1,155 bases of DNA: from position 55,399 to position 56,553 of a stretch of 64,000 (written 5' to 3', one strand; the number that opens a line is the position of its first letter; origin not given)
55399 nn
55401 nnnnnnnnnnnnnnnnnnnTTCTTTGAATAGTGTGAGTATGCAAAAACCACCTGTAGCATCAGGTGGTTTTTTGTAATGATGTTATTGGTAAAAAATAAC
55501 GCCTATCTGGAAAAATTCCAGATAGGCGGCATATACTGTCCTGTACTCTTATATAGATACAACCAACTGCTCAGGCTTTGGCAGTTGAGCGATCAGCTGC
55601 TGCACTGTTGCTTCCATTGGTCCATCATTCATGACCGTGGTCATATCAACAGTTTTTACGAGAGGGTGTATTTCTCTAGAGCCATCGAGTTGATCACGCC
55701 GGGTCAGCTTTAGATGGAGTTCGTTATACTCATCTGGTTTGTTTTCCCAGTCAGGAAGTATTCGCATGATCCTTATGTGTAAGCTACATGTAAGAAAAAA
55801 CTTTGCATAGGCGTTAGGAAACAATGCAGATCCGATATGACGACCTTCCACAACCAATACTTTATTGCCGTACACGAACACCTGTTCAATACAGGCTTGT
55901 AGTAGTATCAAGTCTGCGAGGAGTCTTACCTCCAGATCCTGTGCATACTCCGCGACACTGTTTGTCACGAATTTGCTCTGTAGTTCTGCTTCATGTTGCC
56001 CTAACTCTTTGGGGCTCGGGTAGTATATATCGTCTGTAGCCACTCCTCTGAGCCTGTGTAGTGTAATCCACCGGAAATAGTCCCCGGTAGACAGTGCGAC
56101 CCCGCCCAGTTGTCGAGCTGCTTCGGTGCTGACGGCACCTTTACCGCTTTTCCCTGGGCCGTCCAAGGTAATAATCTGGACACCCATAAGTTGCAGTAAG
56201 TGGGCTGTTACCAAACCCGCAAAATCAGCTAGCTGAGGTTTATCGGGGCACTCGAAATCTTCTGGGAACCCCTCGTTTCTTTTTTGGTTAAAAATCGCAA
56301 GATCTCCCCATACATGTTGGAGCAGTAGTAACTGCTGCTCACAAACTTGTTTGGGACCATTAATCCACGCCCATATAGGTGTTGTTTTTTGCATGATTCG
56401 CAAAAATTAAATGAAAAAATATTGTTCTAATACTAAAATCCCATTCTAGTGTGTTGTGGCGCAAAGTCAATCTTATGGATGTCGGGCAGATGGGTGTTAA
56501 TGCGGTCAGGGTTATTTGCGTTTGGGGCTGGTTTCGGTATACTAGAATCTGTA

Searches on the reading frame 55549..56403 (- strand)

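Call 18: search_protein_families(library=pfam, proteins=[window:55549-56403:-], max_evalue=0.001)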
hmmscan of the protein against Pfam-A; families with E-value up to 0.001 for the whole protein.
window:55549-56403:- (284 aa): 1 family
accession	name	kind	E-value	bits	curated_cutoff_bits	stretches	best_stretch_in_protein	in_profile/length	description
PF02224.24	Cytidylate_kin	-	1.5e-25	90.6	26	1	78-261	1-195/211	Cytidylate kinase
